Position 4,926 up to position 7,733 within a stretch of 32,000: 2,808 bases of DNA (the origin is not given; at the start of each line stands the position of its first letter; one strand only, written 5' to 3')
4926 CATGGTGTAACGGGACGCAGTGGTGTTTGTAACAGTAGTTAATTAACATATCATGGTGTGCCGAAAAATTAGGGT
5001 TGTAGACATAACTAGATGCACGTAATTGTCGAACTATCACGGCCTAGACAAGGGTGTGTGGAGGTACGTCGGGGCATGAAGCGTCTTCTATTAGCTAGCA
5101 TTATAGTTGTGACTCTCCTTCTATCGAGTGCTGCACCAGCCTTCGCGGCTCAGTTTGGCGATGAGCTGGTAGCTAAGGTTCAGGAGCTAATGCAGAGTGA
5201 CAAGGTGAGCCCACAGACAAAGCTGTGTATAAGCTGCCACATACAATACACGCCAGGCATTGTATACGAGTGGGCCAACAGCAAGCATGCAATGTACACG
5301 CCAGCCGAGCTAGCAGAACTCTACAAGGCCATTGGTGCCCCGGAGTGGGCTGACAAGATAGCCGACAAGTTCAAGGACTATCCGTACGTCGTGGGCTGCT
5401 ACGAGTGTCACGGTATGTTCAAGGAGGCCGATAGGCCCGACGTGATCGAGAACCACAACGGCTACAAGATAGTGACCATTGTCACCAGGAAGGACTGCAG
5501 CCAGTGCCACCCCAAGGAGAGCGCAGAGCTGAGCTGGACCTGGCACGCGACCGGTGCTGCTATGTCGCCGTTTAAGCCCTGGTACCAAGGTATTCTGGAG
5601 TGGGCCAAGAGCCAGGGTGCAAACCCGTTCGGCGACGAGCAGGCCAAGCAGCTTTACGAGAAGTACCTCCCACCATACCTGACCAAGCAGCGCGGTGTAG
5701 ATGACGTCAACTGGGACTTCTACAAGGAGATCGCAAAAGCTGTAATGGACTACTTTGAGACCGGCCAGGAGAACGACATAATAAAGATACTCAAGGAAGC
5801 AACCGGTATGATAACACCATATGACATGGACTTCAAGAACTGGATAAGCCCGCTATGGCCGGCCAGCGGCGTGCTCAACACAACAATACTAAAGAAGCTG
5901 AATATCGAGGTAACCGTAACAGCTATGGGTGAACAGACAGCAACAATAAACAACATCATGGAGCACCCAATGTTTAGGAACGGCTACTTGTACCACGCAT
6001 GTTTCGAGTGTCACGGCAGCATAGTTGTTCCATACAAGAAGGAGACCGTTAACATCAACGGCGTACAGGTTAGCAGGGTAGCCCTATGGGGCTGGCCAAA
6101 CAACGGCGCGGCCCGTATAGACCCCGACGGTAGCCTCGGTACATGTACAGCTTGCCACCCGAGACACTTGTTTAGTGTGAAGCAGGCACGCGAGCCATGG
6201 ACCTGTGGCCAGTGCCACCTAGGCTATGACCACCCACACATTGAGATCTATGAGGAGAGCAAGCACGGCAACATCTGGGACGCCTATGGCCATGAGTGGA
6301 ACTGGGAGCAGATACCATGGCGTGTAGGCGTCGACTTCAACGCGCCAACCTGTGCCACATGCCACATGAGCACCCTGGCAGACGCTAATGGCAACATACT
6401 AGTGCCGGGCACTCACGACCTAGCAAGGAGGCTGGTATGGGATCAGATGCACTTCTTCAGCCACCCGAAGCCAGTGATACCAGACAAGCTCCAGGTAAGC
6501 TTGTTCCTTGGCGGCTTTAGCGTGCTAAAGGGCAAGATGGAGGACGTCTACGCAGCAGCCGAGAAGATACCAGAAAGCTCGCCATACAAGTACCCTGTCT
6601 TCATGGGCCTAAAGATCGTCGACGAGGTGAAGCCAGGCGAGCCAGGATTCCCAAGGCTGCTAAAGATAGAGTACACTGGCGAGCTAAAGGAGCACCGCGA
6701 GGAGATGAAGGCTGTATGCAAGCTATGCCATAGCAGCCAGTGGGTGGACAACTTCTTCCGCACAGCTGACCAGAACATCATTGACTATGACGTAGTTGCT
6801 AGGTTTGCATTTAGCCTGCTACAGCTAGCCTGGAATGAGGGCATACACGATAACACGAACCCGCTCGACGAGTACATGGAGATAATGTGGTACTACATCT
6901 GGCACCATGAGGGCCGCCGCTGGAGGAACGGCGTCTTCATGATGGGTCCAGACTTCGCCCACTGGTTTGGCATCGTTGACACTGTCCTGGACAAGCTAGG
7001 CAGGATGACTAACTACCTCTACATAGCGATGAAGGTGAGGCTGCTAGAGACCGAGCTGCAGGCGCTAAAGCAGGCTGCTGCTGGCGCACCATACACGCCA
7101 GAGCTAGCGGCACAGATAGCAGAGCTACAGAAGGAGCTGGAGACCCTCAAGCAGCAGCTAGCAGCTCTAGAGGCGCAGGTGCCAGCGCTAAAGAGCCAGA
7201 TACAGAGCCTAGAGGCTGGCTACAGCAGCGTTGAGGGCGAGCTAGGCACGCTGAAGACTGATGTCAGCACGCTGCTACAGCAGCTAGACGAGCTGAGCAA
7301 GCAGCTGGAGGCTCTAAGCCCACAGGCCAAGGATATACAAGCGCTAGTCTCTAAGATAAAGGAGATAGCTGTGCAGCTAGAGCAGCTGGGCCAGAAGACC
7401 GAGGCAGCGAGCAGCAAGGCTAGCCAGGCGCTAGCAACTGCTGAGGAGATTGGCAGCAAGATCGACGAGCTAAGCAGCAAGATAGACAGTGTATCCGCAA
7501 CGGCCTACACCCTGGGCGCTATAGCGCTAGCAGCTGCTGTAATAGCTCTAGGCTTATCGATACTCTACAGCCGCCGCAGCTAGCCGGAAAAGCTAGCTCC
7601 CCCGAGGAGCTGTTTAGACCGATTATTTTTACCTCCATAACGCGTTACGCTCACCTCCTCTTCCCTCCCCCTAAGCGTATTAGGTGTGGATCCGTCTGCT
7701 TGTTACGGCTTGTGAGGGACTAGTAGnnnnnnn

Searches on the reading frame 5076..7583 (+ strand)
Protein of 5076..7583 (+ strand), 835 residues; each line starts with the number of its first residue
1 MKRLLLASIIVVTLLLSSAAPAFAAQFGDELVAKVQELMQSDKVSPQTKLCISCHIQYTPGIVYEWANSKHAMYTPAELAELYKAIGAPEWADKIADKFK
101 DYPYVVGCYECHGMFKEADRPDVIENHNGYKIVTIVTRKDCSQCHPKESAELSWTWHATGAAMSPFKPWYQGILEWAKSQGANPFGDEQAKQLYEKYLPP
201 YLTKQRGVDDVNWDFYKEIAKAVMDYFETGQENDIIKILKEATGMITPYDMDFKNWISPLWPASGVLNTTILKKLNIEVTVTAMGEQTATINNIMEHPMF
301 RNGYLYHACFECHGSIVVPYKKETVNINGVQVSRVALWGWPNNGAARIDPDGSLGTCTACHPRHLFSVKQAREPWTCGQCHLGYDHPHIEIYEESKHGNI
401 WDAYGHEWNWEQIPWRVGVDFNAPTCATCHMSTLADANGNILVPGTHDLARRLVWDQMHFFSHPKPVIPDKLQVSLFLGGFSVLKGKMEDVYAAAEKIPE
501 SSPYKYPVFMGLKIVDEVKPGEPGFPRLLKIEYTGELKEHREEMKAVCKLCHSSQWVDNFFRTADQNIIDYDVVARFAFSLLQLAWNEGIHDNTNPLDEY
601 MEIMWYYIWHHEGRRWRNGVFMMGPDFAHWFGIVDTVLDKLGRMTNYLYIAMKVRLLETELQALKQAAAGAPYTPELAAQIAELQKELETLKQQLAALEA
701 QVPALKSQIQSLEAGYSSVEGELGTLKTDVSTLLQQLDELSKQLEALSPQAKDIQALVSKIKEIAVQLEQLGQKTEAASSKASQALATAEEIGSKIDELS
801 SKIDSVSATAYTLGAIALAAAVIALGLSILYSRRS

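Call 3: search_protein_families(library=pfam, proteins=[window:5076-7583:+], max_evalue=0.01)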
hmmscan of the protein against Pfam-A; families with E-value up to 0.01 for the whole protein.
window:5076-7583:+ (835 aa): 47 families (the best 25 are shown)
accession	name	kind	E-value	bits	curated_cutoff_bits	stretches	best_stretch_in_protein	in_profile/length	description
PF13447.11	Multi-haem_cyto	-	4.3e-22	79.1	21.9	1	356-455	97-190/269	Seven times multi-haem cytochrome CxxCH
PF14522.11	Cytochrome_C7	-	4.1e-10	39.8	24.8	1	307-381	14-66/67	Cytochrome c7 and related cytochrome c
PF23991.1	DUF7310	-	2.5e-06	28.3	40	1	657-720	1-64/83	Coiled-coil region of unknown function (DUF7310)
PF06008.19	Laminin_I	-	2.8e-05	24.4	34.6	1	679-792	12-130/259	Laminin Domain I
PF06009.19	Laminin_II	-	3.9e-05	24.1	33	1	676-763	14-104/138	Laminin Domain II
PF04108.17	ATG17_like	-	4.4e-05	23.6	43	1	668-807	121-267/355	Autophagy protein ATG17-like domain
PF05377.16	FlaC_arch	-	5.3e-05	24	27.8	0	718-753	4-39/55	Flagella accessory protein C (FlaC)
PF22113.1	Mtrc-MtrF_II-IV_dom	-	7.8e-05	22.7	30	0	355-435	7-93/176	Outer membrane cytochrome MtrC/MtrF-like, domains II/IV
PF05667.16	CCDC22_CC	-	9.1e-05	22.2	39.2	1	681-788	207-314/477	CCDC22 protein coiled-coil region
PF24423.1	OVT1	-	0.00018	22.3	30.9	1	679-755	22-98/100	Major antigen, helical domain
PF25014.1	NET2A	-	0.00019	21.8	33.1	1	678-763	124-209/235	NET2A-like domain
PF10473.14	CENP-F_leu_zip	-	0.00021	21.8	34.5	1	677-788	22-133/140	Leucine-rich repeats of kinetochore protein Cenp-F/LEK1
PF14537.11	Cytochrom_c3_2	-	0.00032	21.6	25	0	107-147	28-66/79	Cytochrome c3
PF06419.17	COG6_N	-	0.00035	21.1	27.4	0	693-748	33-88/114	Conserved oligomeric complex COG6, N-terminal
PF08702.15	Fib_alpha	-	0.00041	21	29.9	0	726-804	26-105/143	Fibrinogen alpha/beta chain family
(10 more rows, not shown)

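Call 5: search_solved_structures(query=window:5076-7583:+, max_evalue=0.01, show_alignments=2)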
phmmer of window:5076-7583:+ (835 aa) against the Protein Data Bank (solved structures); distinct sequences matched with E-value up to 0.01: 12.
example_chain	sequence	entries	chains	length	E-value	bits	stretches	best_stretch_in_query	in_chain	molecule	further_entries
4qo5_A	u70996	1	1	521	3.7e-79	270.2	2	308-628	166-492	Hypothetical multiheme protein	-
6h5l_A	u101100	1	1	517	2e-19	72.6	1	356-432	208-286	Similar to hydroxylamine oxidoreductase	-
4fas_A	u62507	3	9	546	2.3e-16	62.5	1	355-440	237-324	Hydroxylamine oxidoreductase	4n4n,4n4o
1fgj_A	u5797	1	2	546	2.4e-16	62.4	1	355-440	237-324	HYDROXYLAMINE OXIDOREDUCTASE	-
6m0p_A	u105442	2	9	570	2.9e-16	62.1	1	355-440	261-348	Aerobic hydroxylamine oxidoreductase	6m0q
6t5e_A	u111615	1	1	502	9.2e-14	53.9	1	356-432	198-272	Hydroxylamine oxidoreductase-like protein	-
4n4j_A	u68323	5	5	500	1.4e-13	53.3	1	356-433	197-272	hydroxylamine oxidoreductase | Similar to hydroxylamine oxidoreductase hao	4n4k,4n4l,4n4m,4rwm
6hif_G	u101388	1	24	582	2.5e-10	42.5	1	356-432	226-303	Hydrazine dehydrogenase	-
8qox_B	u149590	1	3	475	0.00061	21.4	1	659-757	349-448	Conserved membrane protein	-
9tlt_A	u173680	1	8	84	0.0048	18.4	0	677-712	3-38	Sc-apCC-2-KLHL20-4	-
9tln_A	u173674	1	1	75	0.0063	18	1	677-747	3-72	Sc-apCC-2-BCL-xL-2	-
8bd7_F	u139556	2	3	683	0.0096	17.4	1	722-780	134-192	Intraflagellar transport protein 81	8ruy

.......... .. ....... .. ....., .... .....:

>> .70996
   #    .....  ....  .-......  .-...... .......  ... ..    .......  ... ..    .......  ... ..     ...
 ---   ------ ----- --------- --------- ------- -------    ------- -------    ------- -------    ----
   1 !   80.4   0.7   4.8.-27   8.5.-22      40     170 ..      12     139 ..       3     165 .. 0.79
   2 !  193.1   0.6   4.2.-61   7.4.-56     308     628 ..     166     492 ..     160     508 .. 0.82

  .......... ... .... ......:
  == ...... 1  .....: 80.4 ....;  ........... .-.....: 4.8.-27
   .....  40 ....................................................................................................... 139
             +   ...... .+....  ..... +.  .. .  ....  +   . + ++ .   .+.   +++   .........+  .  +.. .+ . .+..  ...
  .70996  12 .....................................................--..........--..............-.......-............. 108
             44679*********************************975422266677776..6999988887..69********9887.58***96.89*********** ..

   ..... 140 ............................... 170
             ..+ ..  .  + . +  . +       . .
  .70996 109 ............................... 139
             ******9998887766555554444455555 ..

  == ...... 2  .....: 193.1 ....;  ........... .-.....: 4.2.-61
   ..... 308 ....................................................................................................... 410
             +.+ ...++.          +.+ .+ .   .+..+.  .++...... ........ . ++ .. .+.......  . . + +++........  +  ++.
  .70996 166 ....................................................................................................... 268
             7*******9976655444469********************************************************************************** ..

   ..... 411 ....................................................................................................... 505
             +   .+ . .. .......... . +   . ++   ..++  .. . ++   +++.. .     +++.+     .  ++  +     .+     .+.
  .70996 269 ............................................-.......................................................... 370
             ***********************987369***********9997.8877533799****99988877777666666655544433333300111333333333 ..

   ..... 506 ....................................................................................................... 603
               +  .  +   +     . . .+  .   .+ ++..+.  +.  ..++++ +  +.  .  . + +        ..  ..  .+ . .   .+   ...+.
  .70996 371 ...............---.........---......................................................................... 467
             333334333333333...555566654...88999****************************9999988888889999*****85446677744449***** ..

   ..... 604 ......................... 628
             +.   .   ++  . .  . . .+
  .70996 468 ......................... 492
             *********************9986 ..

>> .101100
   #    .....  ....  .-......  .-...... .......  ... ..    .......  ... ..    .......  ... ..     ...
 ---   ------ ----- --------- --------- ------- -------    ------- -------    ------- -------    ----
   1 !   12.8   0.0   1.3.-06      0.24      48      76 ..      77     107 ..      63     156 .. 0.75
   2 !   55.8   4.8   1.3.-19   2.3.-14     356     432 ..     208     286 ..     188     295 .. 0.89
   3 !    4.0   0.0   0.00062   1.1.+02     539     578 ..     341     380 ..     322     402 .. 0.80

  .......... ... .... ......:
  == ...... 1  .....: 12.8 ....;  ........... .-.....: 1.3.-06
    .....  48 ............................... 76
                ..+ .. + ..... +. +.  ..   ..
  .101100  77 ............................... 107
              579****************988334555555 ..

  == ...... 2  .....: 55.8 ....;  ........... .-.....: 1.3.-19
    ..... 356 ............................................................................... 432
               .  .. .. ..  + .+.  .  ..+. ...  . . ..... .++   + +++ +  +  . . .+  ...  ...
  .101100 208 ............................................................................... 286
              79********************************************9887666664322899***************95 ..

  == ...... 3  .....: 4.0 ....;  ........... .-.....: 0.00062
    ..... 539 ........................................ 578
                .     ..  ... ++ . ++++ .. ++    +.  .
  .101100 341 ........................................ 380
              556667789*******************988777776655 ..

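Call 6: search_protein_families(library=ncbifam, proteins=[window:5076-7583:+], max_evalue=0.01)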
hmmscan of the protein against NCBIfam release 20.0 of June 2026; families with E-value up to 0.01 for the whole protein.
window:5076-7583:+ (835 aa): 40 families (the best 25 are shown)
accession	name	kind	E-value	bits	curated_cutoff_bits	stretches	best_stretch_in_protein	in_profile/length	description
NF052343.1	hydrazine_HDH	equivalog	3.2e-18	65.4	900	1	356-432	224-301/564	hydrazine dehydrogenase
NF045487.1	ASRP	equivalog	1.6e-10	40.3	300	1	657-798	343-486/593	archaea-specific SMC-related protein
TIGR02168.1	SMC_prok_B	equivalog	6.5e-09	34.1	567.35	1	675-797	333-455/1181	chromosome segregation protein SMC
TIGR04523.1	Mplasa_alph_rch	subfamily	7.5e-08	30.8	270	1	676-805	409-542/745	helix-rich protein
TIGR02169.1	SMC_prok_A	equivalog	1.2e-07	29.9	729.4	1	676-800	873-1000/1165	chromosome segregation protein SMC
NF003034.1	PRK03918.1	equivalog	2.7e-07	29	700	1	678-804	206-338/878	DNA double-strand break repair ATPase Rad50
TIGR04527.1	mycoplas_twoTM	subfamily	3e-07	30.4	125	1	689-806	43-162/248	MG_279/MG_280 family protein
TIGR04211.1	SH3_and_anchor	equivalog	5.8e-07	29.3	65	1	703-830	62-187/198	TIGR04211 family SH3 domain-containing protein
NF041034.1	Rad50_Sulf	equivalog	1.1e-06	26.8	1000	1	657-806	172-316/872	DNA double-strand break repair ATPase Rad50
NF047515.1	SpiroCoCo_C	equivalog_domain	1.3e-06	27.8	125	1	677-803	126-251/313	SpiroCoCo family coiled-coil protein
NF047516.1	LA_3659_fam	equivalog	5.4e-06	26.1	36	1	676-813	65-204/221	LA_3659 family protein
NF047514.1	SpiroCoCo_N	equivalog_domain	5.4e-06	26.1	75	1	676-813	65-204/221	SpiroCoCo family coiled-coil protein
NF040788.1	S-lay_SlaB_Mtsph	equivalog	1.6e-05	24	700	1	678-757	314-395/416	S-layer protein SlaB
NF038218.1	IcmG_DotF_IVB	equivalog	4.4e-05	23.3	200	1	678-760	109-188/266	type IVB secretion system protein IcmG/DotF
NF041035.1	Rad50_Halo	equivalog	5.1e-05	21.8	1000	1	677-809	256-385/883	DNA double-strand break repair ATPase Rad50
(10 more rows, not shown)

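Call 7: find_homologous_proteins(query=window:5076-7583:+, max_evalue=0.00001)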
Query window:5076-7583:+ (835 aa): 2246 proteins with E <= 0.00001 among 8000 candidates; the best 120 are listed.
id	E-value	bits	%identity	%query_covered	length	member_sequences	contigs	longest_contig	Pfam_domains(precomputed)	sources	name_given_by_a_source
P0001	0.0e+0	1961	100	100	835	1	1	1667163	PF23991.2,PF24161.2,PF13447.12,PF14522.12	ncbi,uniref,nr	ncbi:multiheme c-type cytochrome [Hyperthermus butylicus]|uniref:Uncharacterized protein n=1 Tax=Hyp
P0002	0.0e+0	1578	78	100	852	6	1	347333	PF06009.20,PF23991.2,PF24161.2,PF13447.12,PF14522.12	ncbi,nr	ncbi:multiheme c-type cytochrome [Pyrodictium delaneyi]|nr:multiheme c-type cytochrome [Pyrodictium 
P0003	0.0e+0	1415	69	96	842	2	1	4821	PF14537.12,PF24161.2,PF13447.12,PF14522.12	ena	-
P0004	0.0e+0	1394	71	97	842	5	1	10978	PF11839.14,PF05531.18,PF24161.2,PF13447.12,PF10473.15,PF14522.12,PF14282.12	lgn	-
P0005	0.0e+0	1392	69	97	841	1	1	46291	PF14537.12,PF23991.2,PF28175.1,PF06008.20,PF04108.18,PF24161.2,PF13447.12,PF10473.15,PF14522.12,PF22113.2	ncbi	-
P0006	0.0e+0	1369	68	95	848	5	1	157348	PF06009.20,PF04513.18,PF28175.1,PF27605.1,PF07889.18,PF24161.2,PF13447.12,PF23435.3,PF10473.15,PF14522.12,PF08702.16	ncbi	-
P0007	0.0e+0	1344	66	97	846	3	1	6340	PF14537.12,PF24161.2,PF13447.12,PF14522.12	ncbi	-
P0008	0.0e+0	1304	67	95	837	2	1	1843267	PF04513.18,PF28544.1,PF05531.18,PF04728.19,PF10473.15,PF14522.12,PF23991.2,PF07889.18,PF00261.26,PF24161.2,PF13447.12,PF09789.15,PF08702.16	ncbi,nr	ncbi:multiheme c-type cytochrome [Pyrolobus fumarii]|nr:multiheme c-type cytochrome [Pyrolobus fumar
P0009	0.0e+0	1302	66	94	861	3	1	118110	PF11839.14,PF24161.2,PF13447.12,PF14522.12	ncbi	-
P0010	0.0e+0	1264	61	100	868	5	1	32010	PF06009.20,PF13447.12,PF14522.12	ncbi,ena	-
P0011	0.0e+0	1243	62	97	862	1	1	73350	PF28544.1,PF28175.1,PF13447.12,PF14522.12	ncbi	-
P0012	0.0e+0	1241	62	97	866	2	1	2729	PF23991.2,PF07889.18,PF24161.2,PF13447.12,PF14522.12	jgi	jgi:methyl-accepting chemotaxis protein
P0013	0.0e+0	1230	62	96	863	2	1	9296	PF23991.2,PF13447.12,PF14522.12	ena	-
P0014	0.0e+0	1219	61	98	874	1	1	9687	PF24161.2,PF13447.12,PF14522.12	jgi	jgi:methyl-accepting chemotaxis protein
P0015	0.0e+0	1209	60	100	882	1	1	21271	PF13447.12,PF14522.12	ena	-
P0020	0.0e+0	1157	57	100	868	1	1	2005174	PF13447.12,PF28159.1,PF14522.12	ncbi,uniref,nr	ncbi:hypothetical protein PYJP_05600 [Pyrofollis japonicus]|uniref:multiheme c-type cytochrome n=1 T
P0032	1.9e-235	802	56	75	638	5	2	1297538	PF13447.12,PF14522.12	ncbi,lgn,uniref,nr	ncbi:multiheme c-type cytochrome [Ignicoccus hospitalis]|uniref:Hypothetical multiheme cytochrome n=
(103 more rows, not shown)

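Call 9: find_encoding_contigs(protein=P0001, flank=10000, max_places=2)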
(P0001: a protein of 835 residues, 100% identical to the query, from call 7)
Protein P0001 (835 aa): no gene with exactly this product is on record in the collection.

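Call 10: find_encoding_contigs(protein=P0002, flank=10000, max_places=2)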
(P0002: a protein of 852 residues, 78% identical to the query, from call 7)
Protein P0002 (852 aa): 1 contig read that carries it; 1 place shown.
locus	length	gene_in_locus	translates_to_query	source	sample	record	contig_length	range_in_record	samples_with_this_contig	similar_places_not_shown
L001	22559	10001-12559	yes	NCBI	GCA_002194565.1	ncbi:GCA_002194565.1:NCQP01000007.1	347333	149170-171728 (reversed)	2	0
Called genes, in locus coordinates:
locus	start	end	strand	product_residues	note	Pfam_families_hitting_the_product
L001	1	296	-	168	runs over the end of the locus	PF01864:CarS-like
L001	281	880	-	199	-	PF13481:AAA_25 (weak), PF06745:ATPase (weak), PF13479:AAA_24 (weak)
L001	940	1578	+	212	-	-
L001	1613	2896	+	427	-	PF16575:CLP1_P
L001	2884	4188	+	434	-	PF20695:UbiD_N, PF01977:UbiD, PF20696:UbiD_C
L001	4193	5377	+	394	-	PF04412:AcnX, PF28403:AcnX_2nd, PF28406:AcnX_3rd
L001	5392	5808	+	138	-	PF01989:AcnX_swivel_put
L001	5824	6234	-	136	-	PF06677:Auto_anti-p27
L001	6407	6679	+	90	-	PF03685:UPF0147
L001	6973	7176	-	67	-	PF01402:RHH_1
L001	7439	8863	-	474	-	PF10150:RNase_E_G (weak), PF04167:DUF402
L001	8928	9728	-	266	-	PF23441:SDR, PF00106:adh_short, PF08659:KR, PF13561:adh_short_C2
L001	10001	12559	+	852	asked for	PF14522:Cytochrome_C7 (faint), PF13447:Multi-haem_cyto, PF23991:DUF7310 (faint), PF24161:CCDC39, PF06009: (faint)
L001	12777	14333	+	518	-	-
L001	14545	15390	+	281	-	PF04967:HTH_10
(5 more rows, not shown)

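Call 11: find_encoding_contigs(protein=P0008, flank=10000, max_places=2)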
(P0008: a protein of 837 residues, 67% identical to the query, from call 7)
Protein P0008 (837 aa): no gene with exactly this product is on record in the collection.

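Call 12: find_encoding_contigs(protein=P0032, flank=10000, max_places=2)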
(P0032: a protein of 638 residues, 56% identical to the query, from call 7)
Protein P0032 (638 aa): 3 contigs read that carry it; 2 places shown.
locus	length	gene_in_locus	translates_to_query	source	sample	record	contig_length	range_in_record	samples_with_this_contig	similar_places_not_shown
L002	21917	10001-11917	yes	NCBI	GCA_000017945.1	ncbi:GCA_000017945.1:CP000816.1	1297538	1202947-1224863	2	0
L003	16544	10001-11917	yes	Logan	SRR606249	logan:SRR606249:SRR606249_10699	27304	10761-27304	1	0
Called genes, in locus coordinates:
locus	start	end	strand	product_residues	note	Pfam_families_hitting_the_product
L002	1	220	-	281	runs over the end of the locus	PF01729:QRPTase_C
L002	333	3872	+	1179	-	PF03176:MMPL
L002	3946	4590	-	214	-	PF05165:GCH_III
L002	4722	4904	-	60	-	-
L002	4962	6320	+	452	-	PF04055:Radical_SAM (faint), PF17884:DUF5591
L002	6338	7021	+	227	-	-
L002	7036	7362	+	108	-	-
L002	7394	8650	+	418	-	PF01523:PmbA_TldD_1st, PF19289:PmbA_TldD_3rd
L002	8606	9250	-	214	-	-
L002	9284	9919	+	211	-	PF00215:OMPdecase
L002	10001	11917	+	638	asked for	PF14522:Cytochrome_C7 (faint), PF13447:Multi-haem_cyto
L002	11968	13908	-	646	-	PF01507:PAPS_reduct, PF12797:Fer4_2 (faint), PF12837:Fer4_6 (faint), PF12838:Fer4_7 (weak), PF13187:Fer4_9 (faint), PF13237:Fer4_10 (weak), PF14697:Fer4_21 (weak)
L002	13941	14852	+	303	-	PF00480:ROK, PF02685:Glucokinase (weak)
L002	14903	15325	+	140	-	-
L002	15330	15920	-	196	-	PF00011:HSP20, PF04969:CS (weak), PF17886:ArsA_HSP20 (weak)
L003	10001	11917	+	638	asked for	PF14522:Cytochrome_C7 (faint), PF13447:Multi-haem_cyto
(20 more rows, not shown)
